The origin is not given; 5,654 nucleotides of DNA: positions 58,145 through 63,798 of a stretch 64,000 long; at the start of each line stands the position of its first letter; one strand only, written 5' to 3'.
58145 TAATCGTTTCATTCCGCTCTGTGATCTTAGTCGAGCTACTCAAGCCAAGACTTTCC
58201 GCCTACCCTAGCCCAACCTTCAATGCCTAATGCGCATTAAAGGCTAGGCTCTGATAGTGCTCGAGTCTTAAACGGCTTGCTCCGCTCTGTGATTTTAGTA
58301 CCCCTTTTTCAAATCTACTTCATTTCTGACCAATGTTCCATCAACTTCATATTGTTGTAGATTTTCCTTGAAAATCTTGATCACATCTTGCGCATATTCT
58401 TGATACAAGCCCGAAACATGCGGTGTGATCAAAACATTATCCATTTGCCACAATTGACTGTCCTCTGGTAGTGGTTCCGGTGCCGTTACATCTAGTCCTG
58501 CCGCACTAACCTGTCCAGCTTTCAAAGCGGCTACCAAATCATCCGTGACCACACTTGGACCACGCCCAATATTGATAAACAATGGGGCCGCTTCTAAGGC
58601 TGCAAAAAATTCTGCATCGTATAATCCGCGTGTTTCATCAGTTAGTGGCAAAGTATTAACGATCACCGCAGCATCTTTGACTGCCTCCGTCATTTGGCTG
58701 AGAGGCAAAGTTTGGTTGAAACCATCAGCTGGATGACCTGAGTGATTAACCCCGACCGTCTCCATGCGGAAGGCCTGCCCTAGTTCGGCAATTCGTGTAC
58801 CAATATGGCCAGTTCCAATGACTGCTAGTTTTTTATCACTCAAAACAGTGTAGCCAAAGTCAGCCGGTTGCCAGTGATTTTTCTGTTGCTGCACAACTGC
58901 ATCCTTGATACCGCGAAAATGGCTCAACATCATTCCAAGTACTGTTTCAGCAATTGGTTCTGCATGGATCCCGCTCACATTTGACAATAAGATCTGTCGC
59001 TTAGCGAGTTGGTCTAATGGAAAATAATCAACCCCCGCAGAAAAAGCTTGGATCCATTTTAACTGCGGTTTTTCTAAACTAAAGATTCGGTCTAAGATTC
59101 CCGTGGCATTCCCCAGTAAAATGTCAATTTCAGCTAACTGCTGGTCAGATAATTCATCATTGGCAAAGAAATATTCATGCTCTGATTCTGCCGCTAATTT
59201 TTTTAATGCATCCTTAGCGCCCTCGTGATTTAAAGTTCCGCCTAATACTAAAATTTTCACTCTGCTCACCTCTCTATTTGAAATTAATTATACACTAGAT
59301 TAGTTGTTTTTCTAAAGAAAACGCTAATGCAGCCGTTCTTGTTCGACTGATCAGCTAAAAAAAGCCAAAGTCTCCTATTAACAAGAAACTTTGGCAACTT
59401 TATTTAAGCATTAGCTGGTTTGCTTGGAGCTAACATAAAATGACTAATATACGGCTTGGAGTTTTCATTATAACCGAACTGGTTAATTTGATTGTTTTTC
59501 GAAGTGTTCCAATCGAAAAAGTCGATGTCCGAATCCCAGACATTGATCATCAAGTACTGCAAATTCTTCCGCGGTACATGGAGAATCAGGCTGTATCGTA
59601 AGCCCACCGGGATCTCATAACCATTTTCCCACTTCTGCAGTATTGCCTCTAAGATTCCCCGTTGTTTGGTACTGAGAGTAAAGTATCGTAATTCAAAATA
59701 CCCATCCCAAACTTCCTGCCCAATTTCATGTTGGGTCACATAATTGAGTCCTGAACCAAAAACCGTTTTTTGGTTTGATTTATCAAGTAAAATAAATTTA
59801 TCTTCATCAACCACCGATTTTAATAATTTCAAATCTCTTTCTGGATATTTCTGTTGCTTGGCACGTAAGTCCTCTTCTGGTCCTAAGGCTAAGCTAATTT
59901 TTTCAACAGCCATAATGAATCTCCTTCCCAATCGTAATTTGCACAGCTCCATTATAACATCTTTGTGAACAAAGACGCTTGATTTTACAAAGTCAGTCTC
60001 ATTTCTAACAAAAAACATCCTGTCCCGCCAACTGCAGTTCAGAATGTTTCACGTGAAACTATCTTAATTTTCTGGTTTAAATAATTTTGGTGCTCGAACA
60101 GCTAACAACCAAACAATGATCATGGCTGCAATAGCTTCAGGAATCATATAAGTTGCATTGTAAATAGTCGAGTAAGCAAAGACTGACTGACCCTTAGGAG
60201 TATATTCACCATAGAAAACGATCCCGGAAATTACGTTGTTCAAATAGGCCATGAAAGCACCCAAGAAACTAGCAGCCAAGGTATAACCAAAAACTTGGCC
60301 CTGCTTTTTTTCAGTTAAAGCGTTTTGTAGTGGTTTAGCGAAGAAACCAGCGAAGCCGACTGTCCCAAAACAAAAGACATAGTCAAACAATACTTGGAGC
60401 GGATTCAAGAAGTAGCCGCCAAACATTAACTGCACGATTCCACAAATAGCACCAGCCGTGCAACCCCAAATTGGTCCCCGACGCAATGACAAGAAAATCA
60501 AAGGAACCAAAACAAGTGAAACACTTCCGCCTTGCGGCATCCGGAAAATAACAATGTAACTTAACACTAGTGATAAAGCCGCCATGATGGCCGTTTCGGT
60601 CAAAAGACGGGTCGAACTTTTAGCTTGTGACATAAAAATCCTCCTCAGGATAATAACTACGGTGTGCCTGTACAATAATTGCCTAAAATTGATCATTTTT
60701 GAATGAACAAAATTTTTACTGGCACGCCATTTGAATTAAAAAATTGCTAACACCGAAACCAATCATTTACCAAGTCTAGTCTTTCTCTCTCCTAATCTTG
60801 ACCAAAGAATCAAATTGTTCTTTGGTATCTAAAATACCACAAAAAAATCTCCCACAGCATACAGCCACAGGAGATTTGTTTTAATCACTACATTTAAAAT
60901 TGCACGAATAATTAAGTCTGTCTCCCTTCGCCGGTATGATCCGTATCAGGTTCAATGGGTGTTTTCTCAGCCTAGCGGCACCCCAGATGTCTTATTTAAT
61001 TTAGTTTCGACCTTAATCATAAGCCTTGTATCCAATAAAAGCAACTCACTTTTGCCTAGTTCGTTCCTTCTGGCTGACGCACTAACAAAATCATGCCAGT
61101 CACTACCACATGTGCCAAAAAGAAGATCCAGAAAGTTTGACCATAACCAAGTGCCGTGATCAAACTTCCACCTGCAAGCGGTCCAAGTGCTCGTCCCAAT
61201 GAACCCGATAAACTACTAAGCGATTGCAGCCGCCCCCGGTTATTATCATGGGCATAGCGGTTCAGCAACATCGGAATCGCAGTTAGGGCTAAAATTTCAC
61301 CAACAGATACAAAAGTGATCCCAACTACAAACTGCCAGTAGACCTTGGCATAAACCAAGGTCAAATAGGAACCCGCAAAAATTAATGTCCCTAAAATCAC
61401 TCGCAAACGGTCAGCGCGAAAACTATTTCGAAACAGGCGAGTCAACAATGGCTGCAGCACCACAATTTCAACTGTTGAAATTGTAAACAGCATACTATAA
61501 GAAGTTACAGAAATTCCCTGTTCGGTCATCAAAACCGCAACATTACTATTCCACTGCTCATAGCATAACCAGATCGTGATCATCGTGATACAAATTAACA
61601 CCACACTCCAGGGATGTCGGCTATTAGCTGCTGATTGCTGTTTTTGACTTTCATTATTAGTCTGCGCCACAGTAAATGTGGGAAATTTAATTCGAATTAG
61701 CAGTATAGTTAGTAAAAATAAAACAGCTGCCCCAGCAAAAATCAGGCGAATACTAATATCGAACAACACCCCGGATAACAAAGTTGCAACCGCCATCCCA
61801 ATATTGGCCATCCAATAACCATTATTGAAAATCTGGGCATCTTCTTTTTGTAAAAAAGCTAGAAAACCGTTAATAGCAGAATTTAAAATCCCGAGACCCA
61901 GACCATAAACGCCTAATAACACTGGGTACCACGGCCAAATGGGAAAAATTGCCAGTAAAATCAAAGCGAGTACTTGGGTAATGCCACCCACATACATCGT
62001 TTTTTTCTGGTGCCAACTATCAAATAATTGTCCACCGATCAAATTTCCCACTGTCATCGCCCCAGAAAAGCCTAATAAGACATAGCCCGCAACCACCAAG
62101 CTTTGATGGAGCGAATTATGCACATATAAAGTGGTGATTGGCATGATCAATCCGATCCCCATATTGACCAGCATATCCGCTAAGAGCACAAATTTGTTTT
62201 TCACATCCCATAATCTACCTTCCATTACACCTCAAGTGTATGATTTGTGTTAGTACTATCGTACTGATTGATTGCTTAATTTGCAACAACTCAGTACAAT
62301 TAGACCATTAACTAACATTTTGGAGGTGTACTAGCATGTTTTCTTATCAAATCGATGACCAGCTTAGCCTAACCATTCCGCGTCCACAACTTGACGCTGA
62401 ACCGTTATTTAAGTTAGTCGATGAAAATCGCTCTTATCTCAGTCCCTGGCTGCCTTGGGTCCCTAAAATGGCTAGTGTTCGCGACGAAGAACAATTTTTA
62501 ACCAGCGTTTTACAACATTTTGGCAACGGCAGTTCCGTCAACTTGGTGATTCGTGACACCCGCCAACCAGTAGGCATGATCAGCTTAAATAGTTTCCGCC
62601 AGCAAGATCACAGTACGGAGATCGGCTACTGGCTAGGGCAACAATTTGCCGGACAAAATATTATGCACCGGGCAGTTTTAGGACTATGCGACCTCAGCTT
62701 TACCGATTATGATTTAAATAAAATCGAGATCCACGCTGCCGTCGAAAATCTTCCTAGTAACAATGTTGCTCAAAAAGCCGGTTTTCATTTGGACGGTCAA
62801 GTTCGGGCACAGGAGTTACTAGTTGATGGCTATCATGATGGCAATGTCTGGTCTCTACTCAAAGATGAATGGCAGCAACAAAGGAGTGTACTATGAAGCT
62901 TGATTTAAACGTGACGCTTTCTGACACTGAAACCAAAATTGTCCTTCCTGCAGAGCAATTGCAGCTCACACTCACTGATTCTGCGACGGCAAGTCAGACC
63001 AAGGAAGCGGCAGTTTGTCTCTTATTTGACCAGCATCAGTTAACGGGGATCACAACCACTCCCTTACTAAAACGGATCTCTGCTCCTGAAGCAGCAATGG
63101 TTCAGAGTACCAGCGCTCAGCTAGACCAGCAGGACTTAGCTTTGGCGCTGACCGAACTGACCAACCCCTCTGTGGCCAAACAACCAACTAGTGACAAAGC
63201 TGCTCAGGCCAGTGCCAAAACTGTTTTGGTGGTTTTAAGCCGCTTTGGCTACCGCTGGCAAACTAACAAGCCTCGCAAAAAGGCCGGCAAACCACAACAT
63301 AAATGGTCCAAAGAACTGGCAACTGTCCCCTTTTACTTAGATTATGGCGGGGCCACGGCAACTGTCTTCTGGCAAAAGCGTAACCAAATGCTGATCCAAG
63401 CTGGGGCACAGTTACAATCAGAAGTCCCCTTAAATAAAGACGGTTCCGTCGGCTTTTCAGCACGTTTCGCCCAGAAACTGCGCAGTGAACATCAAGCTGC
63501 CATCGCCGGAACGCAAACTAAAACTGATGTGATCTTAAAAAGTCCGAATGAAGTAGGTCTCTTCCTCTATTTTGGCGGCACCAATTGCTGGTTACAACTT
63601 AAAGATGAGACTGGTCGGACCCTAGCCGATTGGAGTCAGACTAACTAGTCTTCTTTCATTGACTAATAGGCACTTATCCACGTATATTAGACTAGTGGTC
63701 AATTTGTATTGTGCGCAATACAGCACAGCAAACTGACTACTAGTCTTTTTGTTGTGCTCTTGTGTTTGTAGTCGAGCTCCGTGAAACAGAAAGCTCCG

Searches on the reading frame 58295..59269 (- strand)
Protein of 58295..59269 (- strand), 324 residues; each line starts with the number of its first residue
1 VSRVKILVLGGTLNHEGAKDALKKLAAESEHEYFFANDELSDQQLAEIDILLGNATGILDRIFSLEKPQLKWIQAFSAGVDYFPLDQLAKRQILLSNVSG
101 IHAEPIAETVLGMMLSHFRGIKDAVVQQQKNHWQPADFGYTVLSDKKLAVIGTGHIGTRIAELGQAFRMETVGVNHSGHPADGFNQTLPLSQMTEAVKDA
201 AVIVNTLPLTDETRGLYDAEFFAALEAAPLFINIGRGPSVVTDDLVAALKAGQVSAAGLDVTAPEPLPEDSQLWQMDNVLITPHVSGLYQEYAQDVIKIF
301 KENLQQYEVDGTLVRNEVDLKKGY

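Call 32: search_protein_families(library=pfam, proteins=[window:58295-59269:-])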
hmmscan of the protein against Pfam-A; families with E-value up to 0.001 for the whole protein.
window:58295-59269:- (324 aa): 2 families
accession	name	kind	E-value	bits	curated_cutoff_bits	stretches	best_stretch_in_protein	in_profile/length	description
PF02826.25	2-Hacid_dh_C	-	3.1e-50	170.4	25.1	1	111-286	1-178/178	D-isomer specific 2-hydroxyacid dehydrogenase, NAD binding domain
PF00389.36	2-Hacid_dh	-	9.5e-09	35.5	24.6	1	31-306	20-122/134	D-isomer specific 2-hydroxyacid dehydrogenase, catalytic domain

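Call 40: find_encoding_contigs(protein=window:58295-59269:-, flank=3000, max_places=10)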
Protein window:58295-59269:- (324 aa): no gene with exactly this product is on record in the collection.

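Call 68: search_solved_structures(query=window:58295-59269:-, max_evalue=1e-20, show_alignments=0)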
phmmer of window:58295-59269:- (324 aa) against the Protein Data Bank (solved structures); distinct sequences matched with E-value up to 1e-20: 44.
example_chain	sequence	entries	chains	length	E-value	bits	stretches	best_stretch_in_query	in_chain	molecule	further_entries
8hpg_A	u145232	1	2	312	9.8e-72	244.9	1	35-324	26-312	Phenylpyruvate reductase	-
3evt_A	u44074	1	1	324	4.3e-68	233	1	46-324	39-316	Phosphoglycerate dehydrogenase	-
5mh5_A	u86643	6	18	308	4.2e-48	167.3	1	71-310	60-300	D-2-hydroxyacid dehydrogenase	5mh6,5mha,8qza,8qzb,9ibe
3hg7_A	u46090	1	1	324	7.8e-44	153.3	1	45-324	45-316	D-isomer specific 2-hydroxyacid dehydrogenase family protein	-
2h1s_A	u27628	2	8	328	1e-28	103.7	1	60-288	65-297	Glyoxylate reductase/hydroxypyruvate reductase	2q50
2gcg_A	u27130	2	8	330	1.1e-28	103.6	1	60-288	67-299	Glyoxylate reductase/hydroxypyruvate reductase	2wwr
1wwk_A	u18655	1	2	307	3.9e-28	101.8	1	1-289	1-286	phosphoglycerate dehydrogenase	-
3ba1_A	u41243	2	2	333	5.7e-28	101.2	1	45-289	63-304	Hydroxyphenylpyruvate reductase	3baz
6p35_A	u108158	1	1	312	2.6e-27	99.1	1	103-324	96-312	Glyoxylate/hydroxypyruvate reductase A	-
6oxn_A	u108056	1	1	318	2.6e-27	99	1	103-324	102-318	Glyoxylate/hydroxypyruvate reductase A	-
6ovl_A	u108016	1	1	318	2.8e-27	99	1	103-324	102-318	Glyoxylate/hydroxypyruvate reductase A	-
7jqj_A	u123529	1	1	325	2.9e-27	98.9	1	103-324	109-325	Glyoxylate/hydroxypyruvate reductase A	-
7jqh_A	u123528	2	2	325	2.9e-27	98.9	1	103-324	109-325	Glyoxylate/hydroxypyruvate reductase A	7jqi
6pex_A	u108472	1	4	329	7.3e-27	97.6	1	44-308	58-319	aldo keto reductase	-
4xa8_A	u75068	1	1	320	7.5e-27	97.5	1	67-324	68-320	D-isomer specific 2-hydroxyacid dehydrogenase NAD-binding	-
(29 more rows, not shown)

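Call 70: find_homologous_proteins(query=window:58295-59269:-, max_evalue=1e-80)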
Query window:58295-59269:- (324 aa): 25 proteins with E <= 1e-80 among 7238 candidates.
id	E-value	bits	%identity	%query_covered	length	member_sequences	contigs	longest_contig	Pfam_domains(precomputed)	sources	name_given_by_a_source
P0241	8.7e-208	707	99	99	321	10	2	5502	PF00389.37,PF02826.26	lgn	-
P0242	1.5e-140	486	68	99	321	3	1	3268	PF00389.37,PF02826.26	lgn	-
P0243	7.5e-140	484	67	99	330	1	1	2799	PF00389.37,PF02826.26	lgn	-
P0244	2.5e-138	478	67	99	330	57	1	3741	PF00389.37,PF02826.26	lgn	-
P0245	8.7e-133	460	65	99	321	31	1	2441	PF00389.37,PF02826.26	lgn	-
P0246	7.1e-128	444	62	99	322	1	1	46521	PF00389.37,PF02826.26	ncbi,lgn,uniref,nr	ncbi:D-3-phosphoglycerate dehydrogenase [Ligilactobacillus salitolerans]|uniref:D-3-phosphoglycerate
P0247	5.8e-124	431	60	100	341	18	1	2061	PF00389.37,PF02826.26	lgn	-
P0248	2.4e-122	426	60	99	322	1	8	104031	PF00389.37,PF02826.26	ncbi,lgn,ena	-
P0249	1.2e-118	414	61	93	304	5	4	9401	PF00389.37,PF02826.26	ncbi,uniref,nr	ncbi:NAD(P)-dependent oxidoreductase [Lactiplantibacillus plantarum]|uniref:NAD(P)-dependent oxidore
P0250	6.9e-111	388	55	99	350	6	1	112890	PF00389.37,PF02826.26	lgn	-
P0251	4.5e-104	366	52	99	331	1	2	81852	PF02826.26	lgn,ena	-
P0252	2.4e-101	357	49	99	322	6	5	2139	PF00389.37,PF02826.26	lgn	-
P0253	3.0e-100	353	50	99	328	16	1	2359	PF00389.37,PF02826.26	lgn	-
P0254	1.1e-93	332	48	99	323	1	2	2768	PF02826.26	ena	-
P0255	5.2e-89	317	49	98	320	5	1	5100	PF00389.37,PF02826.26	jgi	jgi:phosphoglycerate dehydrogenase-like enzyme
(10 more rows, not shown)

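Call 72: find_encoding_contigs(protein=P0246, flank=10000, max_places=1)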
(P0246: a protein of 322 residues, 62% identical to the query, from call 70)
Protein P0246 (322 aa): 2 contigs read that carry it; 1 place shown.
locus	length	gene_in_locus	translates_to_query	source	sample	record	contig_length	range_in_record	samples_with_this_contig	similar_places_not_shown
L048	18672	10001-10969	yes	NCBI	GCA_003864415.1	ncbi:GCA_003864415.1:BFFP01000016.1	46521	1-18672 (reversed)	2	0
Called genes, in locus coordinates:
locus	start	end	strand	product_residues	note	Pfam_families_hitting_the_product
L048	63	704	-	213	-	PF00528:BPD_transp_1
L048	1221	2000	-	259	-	-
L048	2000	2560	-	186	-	PF13302:Acetyltransf_3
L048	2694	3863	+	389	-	PF07690:MFS_1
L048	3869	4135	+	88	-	PF01842:ACT, PF13291:ACT_4 (weak), PF13740:ACT_6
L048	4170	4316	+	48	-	-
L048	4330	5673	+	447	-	PF05167:DUF711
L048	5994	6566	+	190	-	PF09819:ABC_cobalt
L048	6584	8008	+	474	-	PF03193:RsgA_GTPase (faint), PF20703:nSTAND1 (faint), PF00005:ABC_tran, PF01637:ATPase_2 (faint), PF02463:SMC_N (weak), PF00005:ABC_tran, PF13476:AAA_23 (weak), PF13304:AAA_21, +9 more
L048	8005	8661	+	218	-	PF02361:CbiQ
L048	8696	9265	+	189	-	PF07155:ECF-ribofla_trS (weak), PF09515:Thia_YuaJ, PF12822:ECF_trnsprt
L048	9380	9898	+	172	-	-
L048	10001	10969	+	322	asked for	PF00389:2-Hacid_dh, PF02826:2-Hacid_dh_C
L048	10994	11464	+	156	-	PF04892:VanZ-LLP1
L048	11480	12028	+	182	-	-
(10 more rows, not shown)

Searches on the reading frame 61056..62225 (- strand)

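Call 59: search_protein_families(library=pfam, proteins=[window:61056-62225:-], max_evalue=0.00001)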
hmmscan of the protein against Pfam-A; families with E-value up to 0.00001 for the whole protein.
window:61056-62225:- (389 aa): 1 family
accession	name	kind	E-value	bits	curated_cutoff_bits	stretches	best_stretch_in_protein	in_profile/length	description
PF07690.21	MFS_1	-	1.1e-32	113.7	33.4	2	14-218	2-217/347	Major Facilitator Superfamily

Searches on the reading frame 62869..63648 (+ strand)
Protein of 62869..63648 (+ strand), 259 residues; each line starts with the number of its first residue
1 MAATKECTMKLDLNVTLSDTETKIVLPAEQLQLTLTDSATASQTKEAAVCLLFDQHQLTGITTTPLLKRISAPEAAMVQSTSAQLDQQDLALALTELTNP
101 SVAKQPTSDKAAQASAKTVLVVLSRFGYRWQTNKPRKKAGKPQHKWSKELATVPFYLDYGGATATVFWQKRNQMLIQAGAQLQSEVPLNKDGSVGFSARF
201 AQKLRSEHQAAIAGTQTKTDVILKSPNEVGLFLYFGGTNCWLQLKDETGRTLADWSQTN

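Call 32: search_protein_families(library=pfam, proteins=[window:62869-63648:+])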
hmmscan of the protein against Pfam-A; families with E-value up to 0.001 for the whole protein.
window:62869-63648:+ (259 aa): 0 families

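Call 60: find_encoding_contigs(protein=window:62869-63648:+, flank=10000, max_places=4)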
Protein window:62869-63648:+ (259 aa): no gene with exactly this product is on record in the collection.
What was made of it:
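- Tried and rejected: Exact look-ups of two window proteins, 2HADH and the 62869 gene, found nothing on record (calls 40, 60).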
